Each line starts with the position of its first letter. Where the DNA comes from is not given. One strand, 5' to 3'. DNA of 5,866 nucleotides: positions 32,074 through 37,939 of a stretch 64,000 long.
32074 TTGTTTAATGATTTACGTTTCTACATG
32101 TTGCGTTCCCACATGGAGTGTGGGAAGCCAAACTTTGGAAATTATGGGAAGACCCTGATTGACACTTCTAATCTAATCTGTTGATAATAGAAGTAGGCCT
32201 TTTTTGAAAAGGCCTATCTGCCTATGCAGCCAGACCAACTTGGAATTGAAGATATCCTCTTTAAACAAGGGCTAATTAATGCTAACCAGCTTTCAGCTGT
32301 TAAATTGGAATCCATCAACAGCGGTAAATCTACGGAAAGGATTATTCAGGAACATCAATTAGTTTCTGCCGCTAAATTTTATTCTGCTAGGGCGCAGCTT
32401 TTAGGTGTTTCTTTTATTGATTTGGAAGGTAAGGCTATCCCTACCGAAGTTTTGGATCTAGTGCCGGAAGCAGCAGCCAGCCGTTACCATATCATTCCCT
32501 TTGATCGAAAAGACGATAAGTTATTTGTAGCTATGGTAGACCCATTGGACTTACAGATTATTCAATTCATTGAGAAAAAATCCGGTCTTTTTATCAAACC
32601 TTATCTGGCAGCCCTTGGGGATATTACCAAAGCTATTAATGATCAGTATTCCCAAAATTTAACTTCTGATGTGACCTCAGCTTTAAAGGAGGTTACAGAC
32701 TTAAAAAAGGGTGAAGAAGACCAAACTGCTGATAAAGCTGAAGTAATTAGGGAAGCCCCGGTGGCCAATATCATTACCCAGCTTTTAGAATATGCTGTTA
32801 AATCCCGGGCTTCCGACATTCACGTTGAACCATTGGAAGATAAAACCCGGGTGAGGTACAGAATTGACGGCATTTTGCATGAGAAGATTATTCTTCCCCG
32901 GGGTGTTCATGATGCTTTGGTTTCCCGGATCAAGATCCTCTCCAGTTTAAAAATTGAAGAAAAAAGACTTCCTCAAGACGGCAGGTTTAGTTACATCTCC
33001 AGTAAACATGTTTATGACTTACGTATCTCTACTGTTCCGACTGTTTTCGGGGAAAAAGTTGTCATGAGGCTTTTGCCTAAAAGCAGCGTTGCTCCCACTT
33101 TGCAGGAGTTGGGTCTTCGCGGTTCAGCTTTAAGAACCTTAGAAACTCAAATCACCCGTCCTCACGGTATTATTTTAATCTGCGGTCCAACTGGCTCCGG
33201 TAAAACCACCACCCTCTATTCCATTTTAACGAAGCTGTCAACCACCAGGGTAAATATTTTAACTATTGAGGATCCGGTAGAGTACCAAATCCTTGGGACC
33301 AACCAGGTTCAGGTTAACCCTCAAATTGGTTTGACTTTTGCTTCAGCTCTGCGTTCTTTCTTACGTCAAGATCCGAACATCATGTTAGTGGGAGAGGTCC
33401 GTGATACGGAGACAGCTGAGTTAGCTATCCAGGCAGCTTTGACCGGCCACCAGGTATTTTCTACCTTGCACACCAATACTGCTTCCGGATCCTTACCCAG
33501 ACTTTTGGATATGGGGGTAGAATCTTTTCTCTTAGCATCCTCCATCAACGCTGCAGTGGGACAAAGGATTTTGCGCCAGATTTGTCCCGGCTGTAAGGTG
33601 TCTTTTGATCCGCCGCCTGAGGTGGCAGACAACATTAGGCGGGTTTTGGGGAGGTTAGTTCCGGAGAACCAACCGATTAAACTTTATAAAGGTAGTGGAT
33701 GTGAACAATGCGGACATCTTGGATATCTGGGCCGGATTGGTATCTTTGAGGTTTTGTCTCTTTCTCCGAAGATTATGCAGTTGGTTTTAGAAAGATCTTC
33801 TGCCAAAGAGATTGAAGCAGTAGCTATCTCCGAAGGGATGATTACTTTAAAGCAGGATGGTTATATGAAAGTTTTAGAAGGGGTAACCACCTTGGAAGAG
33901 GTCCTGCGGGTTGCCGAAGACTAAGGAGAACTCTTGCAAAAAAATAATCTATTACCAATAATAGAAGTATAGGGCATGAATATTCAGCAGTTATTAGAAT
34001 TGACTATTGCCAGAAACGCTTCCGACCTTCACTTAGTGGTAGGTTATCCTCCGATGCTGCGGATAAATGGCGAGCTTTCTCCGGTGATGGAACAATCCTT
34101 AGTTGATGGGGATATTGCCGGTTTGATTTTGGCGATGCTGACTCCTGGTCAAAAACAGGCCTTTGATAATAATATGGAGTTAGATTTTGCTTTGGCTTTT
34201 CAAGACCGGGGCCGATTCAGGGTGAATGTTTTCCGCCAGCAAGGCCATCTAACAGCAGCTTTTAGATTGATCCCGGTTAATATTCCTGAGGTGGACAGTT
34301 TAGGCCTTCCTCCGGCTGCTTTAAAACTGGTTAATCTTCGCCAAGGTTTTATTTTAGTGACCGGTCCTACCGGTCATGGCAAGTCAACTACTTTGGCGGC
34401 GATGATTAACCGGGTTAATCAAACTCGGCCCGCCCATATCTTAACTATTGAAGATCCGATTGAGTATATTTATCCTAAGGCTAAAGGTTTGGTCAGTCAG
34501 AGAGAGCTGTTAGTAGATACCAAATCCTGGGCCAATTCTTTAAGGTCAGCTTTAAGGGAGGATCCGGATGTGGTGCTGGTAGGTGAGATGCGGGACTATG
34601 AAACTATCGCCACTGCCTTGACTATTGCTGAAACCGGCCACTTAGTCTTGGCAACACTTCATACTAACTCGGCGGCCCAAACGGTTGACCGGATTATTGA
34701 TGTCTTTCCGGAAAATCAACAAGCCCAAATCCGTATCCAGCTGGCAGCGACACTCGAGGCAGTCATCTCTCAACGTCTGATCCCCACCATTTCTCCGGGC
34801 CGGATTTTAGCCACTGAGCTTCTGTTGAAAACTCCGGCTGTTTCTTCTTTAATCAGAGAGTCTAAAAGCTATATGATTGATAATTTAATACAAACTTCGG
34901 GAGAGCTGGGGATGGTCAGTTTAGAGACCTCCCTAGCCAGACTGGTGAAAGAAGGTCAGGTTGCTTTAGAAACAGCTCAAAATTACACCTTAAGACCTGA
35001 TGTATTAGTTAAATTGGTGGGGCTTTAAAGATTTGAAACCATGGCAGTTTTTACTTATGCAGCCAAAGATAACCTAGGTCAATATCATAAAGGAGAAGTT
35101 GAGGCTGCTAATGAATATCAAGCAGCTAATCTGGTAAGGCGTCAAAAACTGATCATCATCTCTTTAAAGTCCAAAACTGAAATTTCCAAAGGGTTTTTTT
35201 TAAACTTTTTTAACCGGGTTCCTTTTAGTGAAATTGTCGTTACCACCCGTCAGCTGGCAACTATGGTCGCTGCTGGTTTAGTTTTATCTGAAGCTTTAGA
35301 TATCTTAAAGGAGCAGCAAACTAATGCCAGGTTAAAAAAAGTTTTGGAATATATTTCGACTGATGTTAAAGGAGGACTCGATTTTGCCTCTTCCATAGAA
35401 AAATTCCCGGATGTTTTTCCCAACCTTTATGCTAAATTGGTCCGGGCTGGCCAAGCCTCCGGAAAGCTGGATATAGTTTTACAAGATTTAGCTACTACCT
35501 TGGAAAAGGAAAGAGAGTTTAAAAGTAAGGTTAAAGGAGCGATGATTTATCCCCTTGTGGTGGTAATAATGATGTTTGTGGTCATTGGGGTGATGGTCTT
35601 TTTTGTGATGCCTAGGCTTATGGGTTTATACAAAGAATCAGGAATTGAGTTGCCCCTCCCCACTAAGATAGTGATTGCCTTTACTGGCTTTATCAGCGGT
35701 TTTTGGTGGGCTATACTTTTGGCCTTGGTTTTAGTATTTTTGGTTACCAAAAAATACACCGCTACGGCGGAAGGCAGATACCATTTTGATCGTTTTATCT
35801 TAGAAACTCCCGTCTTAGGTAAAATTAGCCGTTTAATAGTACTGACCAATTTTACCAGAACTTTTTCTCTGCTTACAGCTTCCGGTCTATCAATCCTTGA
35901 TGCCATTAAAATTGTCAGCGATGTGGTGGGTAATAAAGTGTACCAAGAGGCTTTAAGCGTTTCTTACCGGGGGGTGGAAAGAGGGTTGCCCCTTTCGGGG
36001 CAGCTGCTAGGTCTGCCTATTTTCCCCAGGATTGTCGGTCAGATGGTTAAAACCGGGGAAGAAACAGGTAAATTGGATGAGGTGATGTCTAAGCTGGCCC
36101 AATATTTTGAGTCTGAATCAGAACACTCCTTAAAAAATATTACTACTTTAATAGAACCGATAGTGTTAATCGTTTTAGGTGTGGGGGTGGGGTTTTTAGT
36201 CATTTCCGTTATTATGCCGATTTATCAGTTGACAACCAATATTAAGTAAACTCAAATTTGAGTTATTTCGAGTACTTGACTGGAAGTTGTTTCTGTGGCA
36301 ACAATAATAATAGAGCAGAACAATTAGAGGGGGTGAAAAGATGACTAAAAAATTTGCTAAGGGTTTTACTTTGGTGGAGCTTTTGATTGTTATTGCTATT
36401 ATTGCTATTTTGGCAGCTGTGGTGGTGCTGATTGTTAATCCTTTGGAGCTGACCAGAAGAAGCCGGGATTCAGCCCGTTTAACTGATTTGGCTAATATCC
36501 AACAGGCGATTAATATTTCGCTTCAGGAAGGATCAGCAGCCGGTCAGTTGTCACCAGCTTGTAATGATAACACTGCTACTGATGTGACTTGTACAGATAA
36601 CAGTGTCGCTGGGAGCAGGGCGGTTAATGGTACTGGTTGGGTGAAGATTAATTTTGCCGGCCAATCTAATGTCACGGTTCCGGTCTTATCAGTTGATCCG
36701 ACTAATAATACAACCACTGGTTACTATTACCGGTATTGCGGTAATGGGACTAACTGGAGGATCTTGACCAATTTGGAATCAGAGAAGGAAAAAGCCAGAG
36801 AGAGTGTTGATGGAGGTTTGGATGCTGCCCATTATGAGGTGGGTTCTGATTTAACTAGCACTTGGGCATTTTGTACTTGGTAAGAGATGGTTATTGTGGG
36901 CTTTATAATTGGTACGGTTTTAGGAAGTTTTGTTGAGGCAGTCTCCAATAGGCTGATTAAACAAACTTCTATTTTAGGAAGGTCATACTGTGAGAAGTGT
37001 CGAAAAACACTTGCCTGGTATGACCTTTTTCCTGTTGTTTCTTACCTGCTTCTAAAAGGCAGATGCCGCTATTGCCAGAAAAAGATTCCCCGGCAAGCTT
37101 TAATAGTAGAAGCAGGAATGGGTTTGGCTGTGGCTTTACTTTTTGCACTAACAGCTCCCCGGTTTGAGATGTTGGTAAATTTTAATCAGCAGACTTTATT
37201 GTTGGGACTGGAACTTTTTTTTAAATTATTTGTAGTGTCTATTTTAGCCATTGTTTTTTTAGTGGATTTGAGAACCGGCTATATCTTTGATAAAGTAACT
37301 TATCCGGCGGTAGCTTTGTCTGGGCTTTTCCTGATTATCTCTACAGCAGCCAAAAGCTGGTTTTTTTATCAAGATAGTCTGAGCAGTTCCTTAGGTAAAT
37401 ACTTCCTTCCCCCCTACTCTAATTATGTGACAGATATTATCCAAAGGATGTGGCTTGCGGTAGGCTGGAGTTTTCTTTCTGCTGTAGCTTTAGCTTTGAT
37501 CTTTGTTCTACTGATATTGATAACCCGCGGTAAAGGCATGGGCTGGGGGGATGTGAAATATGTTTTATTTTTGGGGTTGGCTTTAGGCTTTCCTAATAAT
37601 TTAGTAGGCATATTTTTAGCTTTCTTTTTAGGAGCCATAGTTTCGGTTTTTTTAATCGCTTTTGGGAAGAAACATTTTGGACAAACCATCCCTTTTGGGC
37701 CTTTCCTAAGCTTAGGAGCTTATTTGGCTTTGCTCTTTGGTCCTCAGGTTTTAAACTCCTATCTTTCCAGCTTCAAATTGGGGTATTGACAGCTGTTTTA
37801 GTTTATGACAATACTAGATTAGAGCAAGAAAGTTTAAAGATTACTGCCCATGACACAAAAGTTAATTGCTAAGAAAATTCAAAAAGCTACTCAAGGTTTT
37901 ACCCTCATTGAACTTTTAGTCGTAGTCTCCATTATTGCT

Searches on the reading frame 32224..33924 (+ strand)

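Call 22: search_protein_families(library=pfam, proteins=[window:32224-33924:+], max_evalue=0.001)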
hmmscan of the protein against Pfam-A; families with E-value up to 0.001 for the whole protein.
window:32224-33924:+ (566 aa): 6 families
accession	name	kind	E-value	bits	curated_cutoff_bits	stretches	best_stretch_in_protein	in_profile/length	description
PF00437.27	T2SSE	-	4.2e-127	424.3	24.9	1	177-562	5-370/370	Type II/IV secretion system protein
PF05157.20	MshEN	-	2.1e-19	69.7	23.1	1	60-144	1-86/90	MshEN domain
PF20720.3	nSTAND3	-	0.00011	22.4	27.2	1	310-355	13-58/155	Novel STAND NTPase 3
PF13401.12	AAA_22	-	0.00026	21.7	27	1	313-351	4-42/130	AAA domain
PF13476.12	AAA_23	-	0.00054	21.1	27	1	311-334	16-39/201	AAA domain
PF25199.1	nSTAND_NTPase5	-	0.00078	19.7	34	0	304-351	30-79/145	Novel STAND NTPase 5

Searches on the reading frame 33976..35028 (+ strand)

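Call 22: search_protein_families(library=pfam, proteins=[window:33976-35028:+], max_evalue=0.001)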
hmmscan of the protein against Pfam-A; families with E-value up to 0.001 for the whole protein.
window:33976-35028:+ (350 aa): 2 families
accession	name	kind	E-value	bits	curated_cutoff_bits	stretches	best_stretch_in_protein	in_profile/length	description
PF00437.27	T2SSE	-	2.1e-45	155.4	24.9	1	77-274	90-283/370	Type II/IV secretion system protein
PF13401.12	AAA_22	-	2.8e-05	24.9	27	1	122-179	4-51/130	AAA domain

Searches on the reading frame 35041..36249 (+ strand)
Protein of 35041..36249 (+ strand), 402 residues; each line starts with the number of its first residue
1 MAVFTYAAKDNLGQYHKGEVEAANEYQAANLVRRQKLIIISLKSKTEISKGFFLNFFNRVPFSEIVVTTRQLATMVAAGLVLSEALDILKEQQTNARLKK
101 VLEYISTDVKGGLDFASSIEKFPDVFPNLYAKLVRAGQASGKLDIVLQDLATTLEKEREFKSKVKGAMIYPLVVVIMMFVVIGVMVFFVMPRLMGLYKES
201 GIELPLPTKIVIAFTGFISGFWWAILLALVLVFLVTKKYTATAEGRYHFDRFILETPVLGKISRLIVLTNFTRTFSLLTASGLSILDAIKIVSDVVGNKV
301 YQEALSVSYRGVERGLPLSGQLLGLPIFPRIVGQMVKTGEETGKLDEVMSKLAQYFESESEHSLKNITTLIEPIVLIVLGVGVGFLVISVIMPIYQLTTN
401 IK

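Call 22: search_protein_families(library=pfam, proteins=[window:35041-36249:+], max_evalue=0.001)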
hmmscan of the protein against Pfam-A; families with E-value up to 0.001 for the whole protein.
window:35041-36249:+ (402 aa): 1 family
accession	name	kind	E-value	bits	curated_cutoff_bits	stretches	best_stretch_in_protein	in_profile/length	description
PF00482.28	T2SSF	-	1.6e-60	203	25.2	2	69-191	2-125/125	Type II secretion system (T2SS), protein F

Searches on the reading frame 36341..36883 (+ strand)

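Call 22: search_protein_families(library=pfam, proteins=[window:36341-36883:+], max_evalue=0.001)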
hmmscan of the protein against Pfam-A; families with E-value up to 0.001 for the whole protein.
window:36341-36883:+ (180 aa): 1 family
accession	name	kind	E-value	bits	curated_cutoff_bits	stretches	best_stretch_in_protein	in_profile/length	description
PF07963.17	N_methyl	-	1.4e-08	34.4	21.2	1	6-28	4-26/27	Prokaryotic N-terminal methylation motif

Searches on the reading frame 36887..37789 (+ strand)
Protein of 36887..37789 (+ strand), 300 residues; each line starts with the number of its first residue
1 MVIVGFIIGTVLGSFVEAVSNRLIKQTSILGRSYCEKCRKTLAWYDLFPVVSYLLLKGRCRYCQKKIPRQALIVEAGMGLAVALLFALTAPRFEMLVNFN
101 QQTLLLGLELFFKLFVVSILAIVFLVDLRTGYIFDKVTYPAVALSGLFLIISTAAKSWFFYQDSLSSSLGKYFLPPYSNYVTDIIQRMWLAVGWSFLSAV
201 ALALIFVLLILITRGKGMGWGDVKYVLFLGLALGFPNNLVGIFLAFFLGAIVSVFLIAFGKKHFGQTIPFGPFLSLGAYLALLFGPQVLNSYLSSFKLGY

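Call 22: search_protein_families(library=pfam, proteins=[window:36887-37789:+], max_evalue=0.001)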
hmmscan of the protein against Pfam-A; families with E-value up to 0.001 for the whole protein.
window:36887-37789:+ (300 aa): 2 families
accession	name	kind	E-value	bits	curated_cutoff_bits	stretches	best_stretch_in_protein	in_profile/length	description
PF06750.18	A24_N_bact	-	5.6e-25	87.7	23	1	7-87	1-82/84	Bacterial Peptidase A24 N-terminal domain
PF01478.23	Peptidase_A24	-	6.6e-09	36.6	26.5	1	114-253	1-103/104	Type IV leader peptidase family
